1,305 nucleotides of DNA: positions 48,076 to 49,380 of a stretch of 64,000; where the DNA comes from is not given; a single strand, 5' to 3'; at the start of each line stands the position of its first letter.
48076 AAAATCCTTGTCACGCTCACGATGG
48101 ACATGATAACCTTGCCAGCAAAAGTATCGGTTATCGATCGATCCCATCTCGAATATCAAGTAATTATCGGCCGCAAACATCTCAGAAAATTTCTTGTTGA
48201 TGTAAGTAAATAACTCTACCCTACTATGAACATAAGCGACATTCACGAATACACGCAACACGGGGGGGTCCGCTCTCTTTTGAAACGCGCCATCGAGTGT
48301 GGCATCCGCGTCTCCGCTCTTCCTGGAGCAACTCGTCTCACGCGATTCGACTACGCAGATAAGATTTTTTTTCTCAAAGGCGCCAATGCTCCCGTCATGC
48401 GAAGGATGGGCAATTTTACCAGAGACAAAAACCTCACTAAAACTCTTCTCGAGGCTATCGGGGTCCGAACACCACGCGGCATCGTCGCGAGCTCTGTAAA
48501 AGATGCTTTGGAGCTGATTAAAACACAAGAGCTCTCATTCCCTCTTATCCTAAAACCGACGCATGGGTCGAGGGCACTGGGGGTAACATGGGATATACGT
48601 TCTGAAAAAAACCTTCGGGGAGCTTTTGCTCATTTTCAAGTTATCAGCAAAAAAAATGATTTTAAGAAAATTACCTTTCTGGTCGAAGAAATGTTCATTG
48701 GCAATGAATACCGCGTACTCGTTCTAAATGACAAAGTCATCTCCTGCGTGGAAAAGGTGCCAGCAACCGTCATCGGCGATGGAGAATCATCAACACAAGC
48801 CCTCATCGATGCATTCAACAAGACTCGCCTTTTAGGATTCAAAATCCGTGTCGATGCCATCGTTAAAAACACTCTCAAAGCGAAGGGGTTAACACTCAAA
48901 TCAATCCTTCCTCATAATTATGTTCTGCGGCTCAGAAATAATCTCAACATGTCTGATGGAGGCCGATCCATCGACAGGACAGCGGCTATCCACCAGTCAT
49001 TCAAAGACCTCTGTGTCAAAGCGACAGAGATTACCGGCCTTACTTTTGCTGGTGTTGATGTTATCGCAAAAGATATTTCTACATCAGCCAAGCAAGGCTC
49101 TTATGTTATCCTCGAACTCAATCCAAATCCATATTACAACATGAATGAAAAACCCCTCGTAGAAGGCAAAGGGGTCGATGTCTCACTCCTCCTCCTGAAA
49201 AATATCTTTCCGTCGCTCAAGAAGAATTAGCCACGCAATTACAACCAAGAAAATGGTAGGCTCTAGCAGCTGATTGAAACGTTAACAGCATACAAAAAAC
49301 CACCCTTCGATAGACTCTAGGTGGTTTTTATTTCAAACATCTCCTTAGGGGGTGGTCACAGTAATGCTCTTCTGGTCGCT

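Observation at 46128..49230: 7TM protein + ATP-grasp-retropepsin fusion + second ATP-grasp ligase: putative amidoligase/peptide-modification module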

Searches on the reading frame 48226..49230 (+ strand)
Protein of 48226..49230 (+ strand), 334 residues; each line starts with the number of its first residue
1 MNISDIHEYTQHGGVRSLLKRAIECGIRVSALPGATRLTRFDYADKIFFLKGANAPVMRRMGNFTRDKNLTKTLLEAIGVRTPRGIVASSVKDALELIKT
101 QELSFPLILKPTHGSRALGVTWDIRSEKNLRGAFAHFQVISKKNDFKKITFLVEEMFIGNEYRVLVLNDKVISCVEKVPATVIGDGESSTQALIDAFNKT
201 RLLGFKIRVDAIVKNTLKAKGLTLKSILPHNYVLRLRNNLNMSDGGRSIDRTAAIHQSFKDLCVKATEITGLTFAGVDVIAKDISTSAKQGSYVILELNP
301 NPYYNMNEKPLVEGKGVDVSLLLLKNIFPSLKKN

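Call 3: search_protein_families(library=pfam, proteins=[window:48226-49230:+], max_evalue=0.1)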
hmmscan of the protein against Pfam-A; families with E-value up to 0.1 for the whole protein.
window:48226-49230:+ (334 aa): 6 families
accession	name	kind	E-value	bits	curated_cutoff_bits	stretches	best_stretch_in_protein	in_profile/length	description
PF08443.16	RimK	-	2.8e-11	43.8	21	2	65-178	1-106/188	RimK-like ATP-grasp domain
PF13549.11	ATP-grasp_5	-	5.2e-06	26.4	27.6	1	67-171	11-121/221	ATP-grasp domain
PF13535.11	ATP-grasp_4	-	5.2e-05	23.3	27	1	104-168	2-72/160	ATP-grasp domain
PF14397.11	ATPgrasp_ST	-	0.0045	16.7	31.4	0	258-308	217-262/278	Sugar-transfer associated ATP-grasp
PF02786.22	CPSase_L_D2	-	0.012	15.6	19.8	1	67-175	1-108/211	Carbamoyl-phosphate synthase L chain, ATP binding domain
PF01071.24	GARS_A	-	0.087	13.1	27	0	67-170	2-102/194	Phosphoribosylglycinamide synthetase, ATP-grasp (A) domain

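Call 4: search_protein_families(library=ncbifam, proteins=[window:48226-49230:+], max_evalue=0.1)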
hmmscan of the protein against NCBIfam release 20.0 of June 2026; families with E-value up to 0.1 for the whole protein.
window:48226-49230:+ (334 aa): 28 families (the best 25 are shown)
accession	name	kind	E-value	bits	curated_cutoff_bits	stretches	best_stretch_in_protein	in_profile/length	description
NF010623.0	PRK14016.1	subfamily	1.2e-57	195.7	877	1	65-331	212-475/871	cyanophycin synthetase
TIGR02068.2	cya_phycin_syn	equivalog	1.2e-57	195.6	850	1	64-331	210-474/862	cyanophycin synthetase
NF002688.0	PRK02471.1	equivalog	1.5e-45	155.9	425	1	17-331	437-755/756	bifunctional glutamate--cysteine ligase GshA/glutathione synthetase GshB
TIGR03103.1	trio_acet_GNAT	equivalog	8.8e-29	100.4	569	1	66-303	296-523/547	N-acetylglutaminylglutamine synthetase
TIGR01435.1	glu_cys_lig_rel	equivalog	3.2e-28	98.4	656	1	23-310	424-703/719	bifunctional glutamate--cysteine ligase/glutathione synthetase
TIGR00768.1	rimK_fam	subfamily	3.3e-19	69.3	143.4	2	65-177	85-193/276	RimK family alpha-L-glutamate ligase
NF009404.0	PRK12767.1-3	equivalog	1.2e-15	57.3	316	1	64-169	108-215/344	carbamoyl phosphate synthase-like protein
TIGR02144.1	LysX_arch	equivalog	5.2e-15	55.3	275.6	2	65-178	85-194/281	lysine biosynthesis protein LysX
NF040720.1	MptN_Meth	equivalog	1.4e-14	53.9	350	2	241-303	215-270/291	tetrahydromethanopterin:alpha-L-glutamate ligase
NF002378.0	PRK01372.1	subfamily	3.1e-11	42.6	243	1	66-179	99-201/305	D-alanine--D-alanine ligase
TIGR01205.1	D_ala_D_alaTIGR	subfamily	6.9e-08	31.8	245.65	1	66-181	105-216/318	D-alanine--D-alanine ligase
NF005543.0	PRK07206.1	subfamily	1e-06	27.7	302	1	63-164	104-205/416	hypothetical protein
TIGR04443.1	F420_CofF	equivalog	5.4e-06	25.7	300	1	65-179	90-200/283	coenzyme gamma-F420-2:alpha-L-glutamate ligase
NF000091.3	D_ala_D_ser_VanG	exception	1.1e-05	24.4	495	1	65-136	133-204/344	D-alanine--D-serine ligase VanG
NF011167.0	PRK14569.1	equivalog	2.6e-05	23.8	410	1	64-188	95-205/296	D-alanyl-alanine synthetase A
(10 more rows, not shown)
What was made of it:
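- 48226..49230 (+): g3: stand-alone ATP-grasp ligase resembling the cyanophycin-synthetase G-domain and the GshF C-terminal domain; a lineage-variable accessory ligase. TIGR02068 at 1.2e-57 over CphA positions 210-474, and PRK02471 at 1.5e-45 (call 4).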

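Call 18: search_solved_structures(query=window:48226-49227:+, max_evalue=0.001, show_alignments=1)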
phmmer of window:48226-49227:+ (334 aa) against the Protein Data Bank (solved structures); distinct sequences matched with E-value up to 0.001: 10.
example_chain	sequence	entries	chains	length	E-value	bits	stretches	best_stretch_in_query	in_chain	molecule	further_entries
8fxh_A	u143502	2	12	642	3.3e-34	121.5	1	63-330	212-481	RimK domain-containing protein ATP-grasp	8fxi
7lg5_A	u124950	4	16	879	1.2e-33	119.7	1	66-329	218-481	Cyanophycin synthase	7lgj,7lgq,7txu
7txv_A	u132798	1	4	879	1.2e-33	119.7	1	66-329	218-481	Cyanophycin synthase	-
7wac_A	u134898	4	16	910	9.9e-32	113.4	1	64-332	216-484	Cyanophycin synthase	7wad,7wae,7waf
7ta5_A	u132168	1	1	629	2.1e-31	112.3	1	18-329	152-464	Glutathione synthase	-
3ln7_A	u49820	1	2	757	1.5e-28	103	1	16-331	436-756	Glutathione biosynthesis bifunctional protein gshAB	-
7lgm_A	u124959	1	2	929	3.4e-27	98.5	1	65-330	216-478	Cyanophycin synthase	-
7lgn_A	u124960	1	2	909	1.8e-22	83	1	65-330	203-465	Cyanophycin synthase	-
3ln6_A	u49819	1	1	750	3.7e-21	78.7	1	65-331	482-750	Glutathione biosynthesis bifunctional protein gshAB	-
3r23_A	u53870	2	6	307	0.00044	22.6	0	64-121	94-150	D-alanine--D-alanine ligase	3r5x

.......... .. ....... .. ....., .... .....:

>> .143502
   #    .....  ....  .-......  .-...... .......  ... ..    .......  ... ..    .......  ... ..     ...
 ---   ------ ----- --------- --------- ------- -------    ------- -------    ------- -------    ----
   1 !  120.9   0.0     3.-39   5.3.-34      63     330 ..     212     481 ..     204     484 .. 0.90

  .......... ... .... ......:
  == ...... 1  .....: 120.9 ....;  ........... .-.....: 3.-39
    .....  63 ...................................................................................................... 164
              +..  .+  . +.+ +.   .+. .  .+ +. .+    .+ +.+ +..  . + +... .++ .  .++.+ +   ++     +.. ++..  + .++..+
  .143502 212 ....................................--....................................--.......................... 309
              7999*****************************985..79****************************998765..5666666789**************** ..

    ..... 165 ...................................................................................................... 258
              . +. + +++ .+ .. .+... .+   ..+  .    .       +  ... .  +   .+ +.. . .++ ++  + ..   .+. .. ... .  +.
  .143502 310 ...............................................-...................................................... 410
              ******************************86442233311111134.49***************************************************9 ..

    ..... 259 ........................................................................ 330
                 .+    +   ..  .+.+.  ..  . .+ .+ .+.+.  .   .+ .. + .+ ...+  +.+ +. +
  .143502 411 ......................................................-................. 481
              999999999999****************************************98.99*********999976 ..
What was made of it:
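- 48226..49230 (+): PDB 8fxh at 3.3e-34 and CphA1 7lg5 at 1.2e-33 (call 18).
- On Cyanophycin synthetase (g3): It aligns to CphA positions 210-474 at 1.2e-57 (call 4) and to PDB 7lg5 and 8fxh (call 18).
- Closest known: Cyanophycin synthetase CphA1/CphA2 G-domain and the GshF C-terminal ATP-grasp. Same: g3 aligns over the whole ATP-grasp (G) domain, including the S-x-GG-x-S-x-D loop and the E-x-N Mg site (call 18).
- Checked: Its best PDB match is 8fxh (3.3e-34, call 18).
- g3's best matches are CphA1/CphA2 G-domains (calls 4, 18).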
